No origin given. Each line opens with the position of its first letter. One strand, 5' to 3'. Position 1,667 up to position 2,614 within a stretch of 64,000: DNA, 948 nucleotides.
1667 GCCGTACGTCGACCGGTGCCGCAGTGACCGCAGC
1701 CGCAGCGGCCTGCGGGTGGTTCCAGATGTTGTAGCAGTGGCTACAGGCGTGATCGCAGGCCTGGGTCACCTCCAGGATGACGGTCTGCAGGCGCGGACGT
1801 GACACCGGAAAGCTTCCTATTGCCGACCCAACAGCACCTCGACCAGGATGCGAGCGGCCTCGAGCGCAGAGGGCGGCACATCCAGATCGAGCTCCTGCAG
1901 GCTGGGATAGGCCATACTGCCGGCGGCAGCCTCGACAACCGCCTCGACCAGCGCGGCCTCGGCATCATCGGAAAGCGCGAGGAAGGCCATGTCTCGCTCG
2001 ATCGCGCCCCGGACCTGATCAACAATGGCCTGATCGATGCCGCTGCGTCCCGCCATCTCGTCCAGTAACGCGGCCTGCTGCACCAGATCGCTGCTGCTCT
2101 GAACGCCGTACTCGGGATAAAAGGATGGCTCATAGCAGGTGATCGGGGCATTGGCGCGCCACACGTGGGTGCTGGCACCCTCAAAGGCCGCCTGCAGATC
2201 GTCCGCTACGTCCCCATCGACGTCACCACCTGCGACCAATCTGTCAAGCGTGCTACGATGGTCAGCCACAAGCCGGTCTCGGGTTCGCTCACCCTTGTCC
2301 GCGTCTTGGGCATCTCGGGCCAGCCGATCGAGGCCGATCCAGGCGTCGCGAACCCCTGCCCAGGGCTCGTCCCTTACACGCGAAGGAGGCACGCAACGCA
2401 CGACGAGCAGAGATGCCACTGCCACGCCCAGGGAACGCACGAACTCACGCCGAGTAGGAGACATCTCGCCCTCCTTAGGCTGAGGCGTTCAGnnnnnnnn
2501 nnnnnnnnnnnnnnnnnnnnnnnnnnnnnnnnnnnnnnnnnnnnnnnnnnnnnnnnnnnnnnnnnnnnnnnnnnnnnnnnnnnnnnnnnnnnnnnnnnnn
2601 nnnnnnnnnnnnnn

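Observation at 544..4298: Radical SAM/SPASM maturase operon with a TAT-signal acidic protein, a cytoplasmic beta-propeller protein and a 40-aa membrane micro-ORF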

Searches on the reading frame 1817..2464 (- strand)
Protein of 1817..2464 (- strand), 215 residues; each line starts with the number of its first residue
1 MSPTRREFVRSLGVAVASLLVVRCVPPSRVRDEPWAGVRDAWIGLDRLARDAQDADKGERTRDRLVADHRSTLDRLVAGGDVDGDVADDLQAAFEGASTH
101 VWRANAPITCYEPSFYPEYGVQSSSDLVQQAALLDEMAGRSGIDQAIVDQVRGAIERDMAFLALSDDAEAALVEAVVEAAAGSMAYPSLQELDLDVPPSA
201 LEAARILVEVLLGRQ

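Call 3: search_protein_families(library=ncbifam, proteins=[window:1817-2464:-], max_evalue=0.01)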
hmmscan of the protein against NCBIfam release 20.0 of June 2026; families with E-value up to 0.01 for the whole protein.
window:1817-2464:- (215 aa): 0 families

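Call 4: search_protein_families(library=pfam, proteins=[window:1817-2464:-], max_evalue=0.01)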
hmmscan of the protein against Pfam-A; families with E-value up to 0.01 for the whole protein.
window:1817-2464:- (215 aa): 0 families

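Call 5: find_homologous_proteins(query=window:1817-2464:-)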
Query window:1817-2464:- (215 aa): 91 proteins with E <= 0.001 among 6346 candidates.
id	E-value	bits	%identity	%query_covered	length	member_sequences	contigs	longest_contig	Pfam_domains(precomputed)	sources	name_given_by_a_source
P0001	1.1e-79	285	100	65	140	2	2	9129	-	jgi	jgi:hypothetical protein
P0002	3.0e-73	264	60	100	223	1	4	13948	-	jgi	jgi:hypothetical protein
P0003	2.2e-72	261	62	100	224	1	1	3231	-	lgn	-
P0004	5.7e-70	253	62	97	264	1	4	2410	-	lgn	-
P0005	1.2e-68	249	56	100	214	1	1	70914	-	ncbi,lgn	-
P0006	4.3e-68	247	57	100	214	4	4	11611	-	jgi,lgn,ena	jgi:hypothetical protein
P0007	6.3e-67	243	53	100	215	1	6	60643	-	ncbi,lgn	-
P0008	1.8e-66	242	56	100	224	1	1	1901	-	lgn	-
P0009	2.2e-66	241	52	100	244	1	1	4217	-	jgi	-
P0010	7.5e-65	236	54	100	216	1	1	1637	-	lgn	-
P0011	7.8e-65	236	55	100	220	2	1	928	-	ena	-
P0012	5.2e-64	234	52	100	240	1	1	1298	-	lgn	-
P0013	1.0e-63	233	52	100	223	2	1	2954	-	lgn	-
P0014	2.6e-63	231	52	100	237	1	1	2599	-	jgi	jgi:hypothetical protein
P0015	2.9e-63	231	53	99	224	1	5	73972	-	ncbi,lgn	-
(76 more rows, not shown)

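Call 11: find_encoding_contigs(protein=P0007, flank=8000, max_places=2)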
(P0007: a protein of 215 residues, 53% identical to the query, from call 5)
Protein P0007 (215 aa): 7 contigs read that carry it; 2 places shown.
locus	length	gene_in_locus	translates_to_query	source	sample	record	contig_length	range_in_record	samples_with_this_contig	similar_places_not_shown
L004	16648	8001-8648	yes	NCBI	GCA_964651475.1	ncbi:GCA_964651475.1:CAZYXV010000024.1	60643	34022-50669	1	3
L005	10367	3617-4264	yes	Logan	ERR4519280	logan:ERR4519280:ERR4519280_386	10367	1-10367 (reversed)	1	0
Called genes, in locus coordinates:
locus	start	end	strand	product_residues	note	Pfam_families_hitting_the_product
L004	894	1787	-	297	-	PF00528:BPD_transp_1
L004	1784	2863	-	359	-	PF00528:BPD_transp_1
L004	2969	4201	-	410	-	PF01547:SBP_bac_1, PF13416:SBP_bac_8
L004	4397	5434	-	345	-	PF00356:LacI, PF00532:Peripla_BP_1, PF13407:Peripla_BP_4, PF13377:Peripla_BP_3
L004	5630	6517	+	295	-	PF01580:FtsK_SpoIIIE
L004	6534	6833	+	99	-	PF20114:DUF6504 (weak)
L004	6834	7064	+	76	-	-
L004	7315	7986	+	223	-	-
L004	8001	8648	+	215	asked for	-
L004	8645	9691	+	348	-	PF04055:Radical_SAM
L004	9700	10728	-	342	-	PF06144:DNA_pol3_delta (faint), PF21694:DNA_pol3_delta_C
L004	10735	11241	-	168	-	PF19928:DUF6391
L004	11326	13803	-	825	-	-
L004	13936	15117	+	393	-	PF04389:Peptidase_M28, PF01546:Peptidase_M20, PF07687:M20_dimer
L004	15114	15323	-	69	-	-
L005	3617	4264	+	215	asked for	-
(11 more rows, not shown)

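Call 16: search_solved_structures(query=A1, max_evalue=1)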
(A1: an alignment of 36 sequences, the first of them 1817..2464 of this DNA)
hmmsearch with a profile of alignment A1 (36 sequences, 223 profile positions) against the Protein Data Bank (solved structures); distinct sequences matched with E-value up to 1: 6.
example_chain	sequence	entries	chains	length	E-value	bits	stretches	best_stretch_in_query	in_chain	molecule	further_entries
5mmj_t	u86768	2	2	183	0.026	17.2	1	12-98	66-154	plastid ribosomal protein bS20c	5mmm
8qjg_A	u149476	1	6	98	0.027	17.2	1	148-199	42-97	Lipoprotein cytochrome c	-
6eri_BT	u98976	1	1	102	0.034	16.8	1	36-98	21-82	30S ribosomal protein S20, chloroplastic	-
5x8p_t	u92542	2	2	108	0.036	16.7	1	36-98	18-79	protein S20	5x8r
9g6k_UG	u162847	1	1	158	0.5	13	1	24-69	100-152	AP2 domain transcription factor AP2IV-1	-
7ane_am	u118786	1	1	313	0.83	12.3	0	56-97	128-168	mS59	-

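Call 19: find_related_loci(query=A1, collection=genome_contigs, flank=6000)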
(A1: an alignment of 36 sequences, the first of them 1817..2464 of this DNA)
Query A1 (215 aa) in genome_contigs; peptide patterns used: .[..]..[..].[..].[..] (x = any residue, [..] = any of these).
41 stretches matched a pattern; 27 encode a relative of the query (tblastn E <= 1e-3); 27 distinct loci.
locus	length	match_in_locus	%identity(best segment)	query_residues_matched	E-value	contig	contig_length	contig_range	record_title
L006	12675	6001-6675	53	4-215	2e-73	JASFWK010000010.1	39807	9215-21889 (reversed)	MAG: Anaerolineae bacterium isolate D1105U12metaG_sub_Bin_384 D1105U12metaG_FD_scaffold_11_c1, whole genome shotgun sequ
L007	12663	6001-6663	53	1-212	1e-72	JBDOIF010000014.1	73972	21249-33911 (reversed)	MAG: Anaerolineae bacterium isolate TC202112_Ori_Bins009 k147_285795, whole genome shotgun sequence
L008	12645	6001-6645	53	1-215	4e-72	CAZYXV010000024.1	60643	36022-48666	MAG TPA_asm: uncultured Anaerolineae bacterium isolate binchicken_co26_194 genome assembly, contig: NODE_772_length_6064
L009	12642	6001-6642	53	1-215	3e-71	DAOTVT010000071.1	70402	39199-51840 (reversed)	MAG TPA_asm: Anaerolineae bacterium isolate H111_75 k127_1244738, whole genome shotgun sequence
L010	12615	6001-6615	56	1-205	9e-71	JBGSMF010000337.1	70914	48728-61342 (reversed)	MAG: Thermoflexales bacterium isolate JTS-AC224 k141_2059114, whole genome shotgun sequence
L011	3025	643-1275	52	4-215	6e-70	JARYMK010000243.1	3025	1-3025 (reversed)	MAG: Anaerolineae bacterium isolate A05DMB-I-30 NODE_243_length_3025_cov_4.133989, whole genome shotgun sequence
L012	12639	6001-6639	50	1-215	2e-69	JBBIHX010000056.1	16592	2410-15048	MAG: Caldilineae bacterium isolate BR1S70218_bin_124 NODE_3777_length_16592_cov_12.165689, whole genome shotgun sequence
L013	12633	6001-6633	52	4-215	2e-68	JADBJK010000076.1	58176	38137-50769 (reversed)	MAG: Chloroflexota bacterium isolate Tumba.bins.16 NODE_677_length_58176_cov_119.329, whole genome shotgun sequence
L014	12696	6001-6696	47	1-206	5e-65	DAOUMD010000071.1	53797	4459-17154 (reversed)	MAG TPA_asm: Anaerolineae bacterium isolate W31_78 k127_832571, whole genome shotgun sequence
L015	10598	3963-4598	44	1-212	1e-60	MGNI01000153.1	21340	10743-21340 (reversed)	MAG: Chloroflexi bacterium RBG_16_48_8 RBG_16_scaffold_4615, whole genome shotgun sequence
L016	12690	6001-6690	46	4-212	5e-54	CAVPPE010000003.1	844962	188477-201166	MAG: uncultured Chloroflexia bacterium isolate MFD09964.bin.1.215 genome assembly, contig: contig_17550, whole genome sh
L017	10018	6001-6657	44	1-212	2e-52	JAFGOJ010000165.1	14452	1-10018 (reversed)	MAG: Anaerolineae bacterium isolate Zod_Metabat.614 k87_2216189, whole genome shotgun sequence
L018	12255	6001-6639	45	1-212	5e-51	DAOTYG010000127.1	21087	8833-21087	MAG TPA_asm: Anaerolineae bacterium isolate H23_313 k115_903551, whole genome shotgun sequence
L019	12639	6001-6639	46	1-212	3e-50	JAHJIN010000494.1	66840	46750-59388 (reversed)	MAG: Chloroflexota bacterium isolate Modern_marine_rock_biofilm.mb.101 Modern_marine_roc.mb.101_k141_707945, whole genom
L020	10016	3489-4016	45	35-215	8e-47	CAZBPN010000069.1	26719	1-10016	MAG TPA_asm: uncultured Rickettsiales bacterium isolate binchicken_co141_42 genome assembly, contig: NODE_8046_length_26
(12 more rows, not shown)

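Call 22: predict_structure(alignment_id=A1)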
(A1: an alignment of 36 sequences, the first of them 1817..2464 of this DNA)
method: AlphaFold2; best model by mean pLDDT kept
length: 215 residues; sequences in the alignment: 36
mean_pLDDT: 77.5   pTM: 0.74
mean pLDDT of the five models: 77.5, 71.8, 71.1, 69.4, 67.0
residues with pLDDT >= 90: 49; 70-90: 118; 50-70: 20; < 50: 28
segments of 3 or more residues with pLDDT < 50: 1-3, 5-7, 10-31
pLDDT, mean of each block of 10 residues (from residue 1): 45 44 42 81 88 94 97 97 93 85 77 71 72 70 73 78 82 90 85 82 83 76
secondary structure, 60 per line:
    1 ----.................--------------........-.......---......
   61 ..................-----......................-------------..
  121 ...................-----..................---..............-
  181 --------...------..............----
elements in order: H5-21 H36-43 H45-51 H55-78 H84-105 H119-139 H145-162 H166-179 H198-211

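Call 41: search_protein_representatives(alignment_id=A1)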
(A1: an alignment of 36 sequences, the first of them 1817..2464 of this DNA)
Query: 36 sequences, 223 profile positions. Proteins with E-value up to 0.001 (for the whole library): 589; up to 1e-10: 323; up to 1e-30: 153. The best 150 are listed.
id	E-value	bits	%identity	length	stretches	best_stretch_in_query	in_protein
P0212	1.8e-89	315.4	-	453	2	1-222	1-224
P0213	7.9e-87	306.7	-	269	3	43-223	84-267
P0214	1.4e-86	306.0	-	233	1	1-222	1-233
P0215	6.1e-84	297.3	-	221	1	1-223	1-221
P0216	4.4e-80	284.7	-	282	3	43-223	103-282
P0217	4.3e-79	281.4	-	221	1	1-222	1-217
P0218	1.5e-78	279.7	-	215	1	1-222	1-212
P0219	1.2e-77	276.7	-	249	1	1-222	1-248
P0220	1.8e-76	272.8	-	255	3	44-222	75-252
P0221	1.8e-76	272.8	-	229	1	1-222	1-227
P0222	4.7e-76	271.5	-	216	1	1-222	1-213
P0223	8.0e-76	270.7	-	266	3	44-221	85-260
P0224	2.2e-75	269.3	-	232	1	1-222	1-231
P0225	2.7e-75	269.0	-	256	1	1-222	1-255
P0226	3.6e-75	268.6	-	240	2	53-222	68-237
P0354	4.0e-32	127.8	-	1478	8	13-205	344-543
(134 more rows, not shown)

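Call 44: find_encoding_contigs(protein=P0354, flank=8000, max_places=2)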
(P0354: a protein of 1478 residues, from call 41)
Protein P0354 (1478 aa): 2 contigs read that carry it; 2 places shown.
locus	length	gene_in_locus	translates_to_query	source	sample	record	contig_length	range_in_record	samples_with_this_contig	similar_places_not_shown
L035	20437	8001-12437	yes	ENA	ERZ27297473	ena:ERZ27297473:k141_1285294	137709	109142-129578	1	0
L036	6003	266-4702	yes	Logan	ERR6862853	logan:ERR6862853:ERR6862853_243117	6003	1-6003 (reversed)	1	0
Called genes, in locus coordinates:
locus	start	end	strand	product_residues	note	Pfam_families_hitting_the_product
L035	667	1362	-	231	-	-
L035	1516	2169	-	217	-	PF01510:Amidase_2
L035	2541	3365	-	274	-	-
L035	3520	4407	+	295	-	PF07963:N_methyl, PF07596:SBP_bac_10 (faint)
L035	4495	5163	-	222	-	PF01797:Y1_Tnp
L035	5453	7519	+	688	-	PF19773:DUF6259 (weak)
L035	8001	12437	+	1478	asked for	-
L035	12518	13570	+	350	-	PF04055:Radical_SAM, PF13353:Fer4_12 (weak), PF13186:SPASM (weak)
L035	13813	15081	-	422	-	-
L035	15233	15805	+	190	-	PF00117:GATase, PF07722:Peptidase_C26 (faint)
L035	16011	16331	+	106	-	-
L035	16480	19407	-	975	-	PF07796:DUF1638, PF05378:Hydant_A_N, PF13941:MutL (faint), PF01968:Hydantoinase_A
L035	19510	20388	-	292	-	PF00892:EamA (weak)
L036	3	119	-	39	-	?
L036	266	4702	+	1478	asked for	-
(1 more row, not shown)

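Call 47: search_protein_families(library=pfam, alignment_id=A1, max_evalue=1)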
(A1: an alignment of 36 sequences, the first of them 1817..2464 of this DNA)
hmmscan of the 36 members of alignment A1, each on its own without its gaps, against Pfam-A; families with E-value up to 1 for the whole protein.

A. member 1, window:1817-2464:- (215 aa): 0 families

B. families by the number of members that match (of 36 scanned): 45 families (the first 25 are shown)
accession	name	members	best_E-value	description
PF10518.14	TAT_signal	9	0.021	TAT (twin-arginine translocation) pathway signal sequence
PF00903.31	Glyoxalase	3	0.047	Glyoxalase/Bleomycin resistance protein/Dioxygenase superfamily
PF03807.23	F420_oxidored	3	0.051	NADP oxidoreductase coenzyme F420-dependent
PF22888.1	FIMAH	2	0.0049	FIMAH domain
PF24572.2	RBD_RDR6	2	0.012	RNA-dependent RNA polymerase 6, RNA-binding domain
PF10399.14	UCR_Fe-S_N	2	0.037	Ubiquitinol-cytochrome C reductase Fe-S subunit TAT signal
PF13875.12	DUF4202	2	0.041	Domain of unknown function (DUF4202)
PF02268.21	TFIIA_gamma_N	2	0.062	Transcription initiation factor IIA, gamma subunit, helical domain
PF04751.20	DarP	2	0.063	Dual-action ribosomal maturation protein DarP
PF12318.13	FAD-SLDH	1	1.5e-05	Membrane bound FAD containing D-sorbitol dehydrogenase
PF25803.1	Spectrin_SYNE1_2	1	0.00097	Nesprin-1, spectrin repeats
PF21124.2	VinK_C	1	0.0022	VinK acyltransferase small domain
PF09863.15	DUF2090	1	0.0088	Uncharacterized protein conserved in bacteria (DUF2090)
PF22126.3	C2c1_RuvC-like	1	0.011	C2c1 CRISPR-Cas endonuclease, RuvC-like domain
PF09390.16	DUF1999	1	0.018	Protein of unknown function (DUF1999)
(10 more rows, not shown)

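Call 48: search_protein_families(library=ncbifam, alignment_id=A1, max_evalue=1)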
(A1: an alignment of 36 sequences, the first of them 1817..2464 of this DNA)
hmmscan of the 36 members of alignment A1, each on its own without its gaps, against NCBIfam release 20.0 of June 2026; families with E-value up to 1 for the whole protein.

A. member 1, window:1817-2464:- (215 aa): 2 families
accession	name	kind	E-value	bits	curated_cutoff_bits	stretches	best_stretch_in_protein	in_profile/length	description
TIGR03641.1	cas1_HMARI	exception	0.051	12.9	304.1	1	109-163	67-121/324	type I-B CRISPR-associated endonuclease Cas1b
TIGR01409.1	TAT_signal_seq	domain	0.32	11.5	16.7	1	4-22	2-20/29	twin-arginine translocation signal domain-containing protein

B. families by the number of members that match (of 36 scanned): 21 families
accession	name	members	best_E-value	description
TIGR01409.1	TAT_signal_seq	22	0.0014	twin-arginine translocation signal domain-containing protein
TIGR02105.1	III_needle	4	0.013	type III secretion system needle filament subunit SctF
TIGR04519.1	MoCo_extend_TAT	3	0.015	TAT-variant-translocated molybdopterin oxidoreductase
TIGR02811.1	formate_TAT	3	0.16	formate dehydrogenase region TAT target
NF003593.1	PRK05255.1-1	2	0.16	ribosome biogenesis factor YjgA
NF008451.0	PRK11302.1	1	0.014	transcriptional regulator HexR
NF045507.1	transregGfcR_Halo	1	0.026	transcriptional regulator GfcR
NF009828.0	PRK13303.1-3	1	0.037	aspartate dehydrogenase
TIGR03641.1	cas1_HMARI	1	0.051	type I-B CRISPR-associated endonuclease Cas1b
NF052439.1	HMPDioxPhnZ1GIM8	1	0.063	hydroxymethylphosphonate dioxygenase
TIGR00345.1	GET3_arsA_TRC40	1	0.077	TRC40/GET3/ArsA family transport-energizing ATPase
TIGR03233.1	DNA_S_dndB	1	0.088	DNA sulfur modification protein DndB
TIGR02574.1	stabl_TIGR02574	1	0.098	putative addiction module component, TIGR02574 family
NF050178.1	PA4570_fam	1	0.098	PA4570 family protein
NF001685.0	PRK00443.1-5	1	0.11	glucosamine-6-phosphate deaminase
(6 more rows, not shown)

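Call 66: find_homologous_proteins(query=L035:12518-13567:+, max_evalue=1e-60)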
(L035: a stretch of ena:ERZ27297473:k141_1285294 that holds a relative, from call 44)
Query L035:12518-13567:+ (350 aa): 1304 proteins with E <= 1e-60 among 8000 candidates; the best 120 are listed.
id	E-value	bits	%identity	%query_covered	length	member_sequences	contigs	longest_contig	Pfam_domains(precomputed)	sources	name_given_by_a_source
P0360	7.0e-241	817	100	100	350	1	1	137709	PF13186.12,PF04055.28,PF13353.12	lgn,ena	-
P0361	3.0e-161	555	68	98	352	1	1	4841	PF13186.12,PF04055.28,PF13353.12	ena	-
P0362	1.1e-159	550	69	99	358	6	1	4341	PF13186.12,PF04055.28,PF13353.12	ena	-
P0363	2.6e-158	545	69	97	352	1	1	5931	PF04055.28,PF13353.12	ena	-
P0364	2.6e-158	545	69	97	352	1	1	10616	PF04055.28,PF13353.12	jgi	-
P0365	3.7e-158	545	70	98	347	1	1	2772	PF13186.12,PF04055.28,PF13353.12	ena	-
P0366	6.9e-158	544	69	98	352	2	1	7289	PF13186.12,PF04055.28,PF13353.12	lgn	-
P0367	8.9e-158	543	69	98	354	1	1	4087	PF13186.12,PF04055.28,PF13353.12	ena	-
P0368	1.3e-157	543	68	97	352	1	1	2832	PF13186.12,PF04055.28,PF13353.12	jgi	-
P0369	3.7e-157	541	67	98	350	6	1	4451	PF13186.12,PF04055.28,PF13353.12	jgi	-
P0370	6.2e-157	541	69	98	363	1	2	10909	PF13186.12,PF04055.28,PF13353.12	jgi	-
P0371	9.4e-157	540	68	98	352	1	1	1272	PF13186.12,PF04055.28,PF13353.12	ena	-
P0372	1.0e-156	540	69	96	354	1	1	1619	PF13186.12,PF04055.28,PF13353.12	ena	-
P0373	1.8e-155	536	68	98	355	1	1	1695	PF13186.12,PF04055.28,PF13353.12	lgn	-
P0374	1.9e-155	536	66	98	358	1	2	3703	PF13186.12,PF04055.28,PF13353.12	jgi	-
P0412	7.6e-150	517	67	97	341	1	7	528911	PF13186.12,PF04055.28,PF13353.12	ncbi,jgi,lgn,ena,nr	ncbi:MAG TPA: radical SAM protein [Planctomycetota bacterium]|nr:radical SAM protein [Planctomycetot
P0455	3.2e-147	509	66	97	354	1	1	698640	PF13186.12,PF04055.28,PF13353.12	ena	-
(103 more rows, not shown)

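Call 67: find_encoding_contigs(protein=P0412, flank=6000, max_places=1)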
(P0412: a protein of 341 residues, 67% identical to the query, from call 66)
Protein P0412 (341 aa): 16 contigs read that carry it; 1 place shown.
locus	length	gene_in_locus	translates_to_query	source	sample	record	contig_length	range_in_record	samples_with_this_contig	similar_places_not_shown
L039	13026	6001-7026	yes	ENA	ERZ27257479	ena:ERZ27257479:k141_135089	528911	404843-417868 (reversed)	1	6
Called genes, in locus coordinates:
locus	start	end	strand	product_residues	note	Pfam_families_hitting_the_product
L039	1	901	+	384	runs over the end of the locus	PF00389:2-Hacid_dh, PF02826:2-Hacid_dh_C, PF11890:DUF3410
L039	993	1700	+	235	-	-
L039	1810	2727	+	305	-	-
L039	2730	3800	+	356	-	-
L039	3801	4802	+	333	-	-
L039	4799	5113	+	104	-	-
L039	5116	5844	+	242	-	-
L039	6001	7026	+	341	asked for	PF04055:Radical_SAM, PF13353:Fer4_12 (weak), PF13186:SPASM (weak)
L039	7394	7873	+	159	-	PF00383:dCMP_cyt_deam_1, PF14437:MafB19-deam, PF14439:Bd3614-deam (weak)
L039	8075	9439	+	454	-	PF00589:Phage_integrase (weak)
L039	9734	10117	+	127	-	PF00072:Response_reg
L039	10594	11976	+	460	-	PF06114:Peptidase_M78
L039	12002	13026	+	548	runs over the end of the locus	PF13207:AAA_17 (faint), PF13238:AAA_18, PF13671:AAA_33 (weak), PF00709:Adenylsucc_synt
